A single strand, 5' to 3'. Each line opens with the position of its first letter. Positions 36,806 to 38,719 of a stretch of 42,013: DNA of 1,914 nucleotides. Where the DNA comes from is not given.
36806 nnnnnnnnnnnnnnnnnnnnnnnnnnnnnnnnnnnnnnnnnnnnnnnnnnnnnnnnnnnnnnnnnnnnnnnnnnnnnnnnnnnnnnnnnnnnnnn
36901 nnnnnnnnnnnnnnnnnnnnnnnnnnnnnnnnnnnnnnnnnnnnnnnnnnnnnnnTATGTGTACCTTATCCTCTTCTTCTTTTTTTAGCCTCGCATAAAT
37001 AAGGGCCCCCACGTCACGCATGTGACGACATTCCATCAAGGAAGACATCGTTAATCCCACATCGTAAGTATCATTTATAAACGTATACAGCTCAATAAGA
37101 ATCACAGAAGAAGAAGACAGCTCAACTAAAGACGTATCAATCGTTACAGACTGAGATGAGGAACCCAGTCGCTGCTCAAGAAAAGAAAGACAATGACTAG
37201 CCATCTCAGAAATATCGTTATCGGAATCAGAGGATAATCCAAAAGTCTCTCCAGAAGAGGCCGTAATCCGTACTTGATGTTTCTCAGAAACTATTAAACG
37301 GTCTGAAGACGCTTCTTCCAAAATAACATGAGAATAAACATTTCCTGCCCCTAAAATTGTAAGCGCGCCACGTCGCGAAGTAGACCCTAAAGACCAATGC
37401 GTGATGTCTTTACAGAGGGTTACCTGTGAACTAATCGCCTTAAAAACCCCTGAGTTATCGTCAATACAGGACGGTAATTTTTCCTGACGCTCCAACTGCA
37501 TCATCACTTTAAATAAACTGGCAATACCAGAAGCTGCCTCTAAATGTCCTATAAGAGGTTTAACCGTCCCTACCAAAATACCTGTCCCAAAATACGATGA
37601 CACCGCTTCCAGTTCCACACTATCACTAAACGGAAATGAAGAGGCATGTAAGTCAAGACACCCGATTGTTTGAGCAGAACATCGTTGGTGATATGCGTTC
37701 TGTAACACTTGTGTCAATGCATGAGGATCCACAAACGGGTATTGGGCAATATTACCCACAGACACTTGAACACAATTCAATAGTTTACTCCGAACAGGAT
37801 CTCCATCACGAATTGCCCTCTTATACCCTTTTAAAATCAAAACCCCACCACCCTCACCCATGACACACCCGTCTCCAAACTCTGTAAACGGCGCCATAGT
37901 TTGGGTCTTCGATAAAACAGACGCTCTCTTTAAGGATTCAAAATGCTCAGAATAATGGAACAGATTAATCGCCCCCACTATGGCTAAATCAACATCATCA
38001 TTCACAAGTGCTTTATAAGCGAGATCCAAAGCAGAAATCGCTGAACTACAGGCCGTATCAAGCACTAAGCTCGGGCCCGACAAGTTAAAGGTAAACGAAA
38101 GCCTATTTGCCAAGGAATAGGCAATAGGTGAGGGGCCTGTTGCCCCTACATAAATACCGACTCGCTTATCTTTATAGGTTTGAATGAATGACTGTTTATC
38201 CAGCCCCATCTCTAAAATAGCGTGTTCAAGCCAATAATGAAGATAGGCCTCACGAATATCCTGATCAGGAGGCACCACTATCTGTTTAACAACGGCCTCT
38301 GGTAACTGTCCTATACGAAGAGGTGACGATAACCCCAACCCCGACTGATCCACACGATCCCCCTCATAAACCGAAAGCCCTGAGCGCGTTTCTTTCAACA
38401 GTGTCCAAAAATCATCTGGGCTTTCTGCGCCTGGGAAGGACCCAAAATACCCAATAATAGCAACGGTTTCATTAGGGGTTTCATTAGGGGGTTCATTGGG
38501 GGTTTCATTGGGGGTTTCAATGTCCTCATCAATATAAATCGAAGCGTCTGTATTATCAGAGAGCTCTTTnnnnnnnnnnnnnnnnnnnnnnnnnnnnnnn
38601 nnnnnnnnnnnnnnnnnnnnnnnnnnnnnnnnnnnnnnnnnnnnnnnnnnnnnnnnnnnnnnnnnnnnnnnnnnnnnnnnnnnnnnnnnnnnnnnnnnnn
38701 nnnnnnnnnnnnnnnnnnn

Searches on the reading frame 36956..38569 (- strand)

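Call 79: search_protein_families(library=pfam, proteins=[window:36956-38569:-], max_evalue=0.1)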
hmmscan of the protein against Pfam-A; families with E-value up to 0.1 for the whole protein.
window:36956-38569:- (538 aa): 4 families
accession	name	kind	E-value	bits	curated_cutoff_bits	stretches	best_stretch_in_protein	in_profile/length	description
PF00109.32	ketoacyl-synt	-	1.6e-36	126.7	20.8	2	131-251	133-251/252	Beta-ketoacyl synthase, N-terminal domain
PF02801.28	Ketoacyl-synt_C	-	2.4e-15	57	20.8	1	276-364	18-112/119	Beta-ketoacyl synthase, C-terminal domain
PF00550.31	PP-binding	-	0.0018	18.9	20.8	1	465-523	8-66/67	Phosphopantetheine attachment site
PF23297.2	ACP_SdgA_C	-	0.081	13.5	27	0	451-535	6-90/95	Highly reducing polyketide synthase sdgA, C-terminal ACP domain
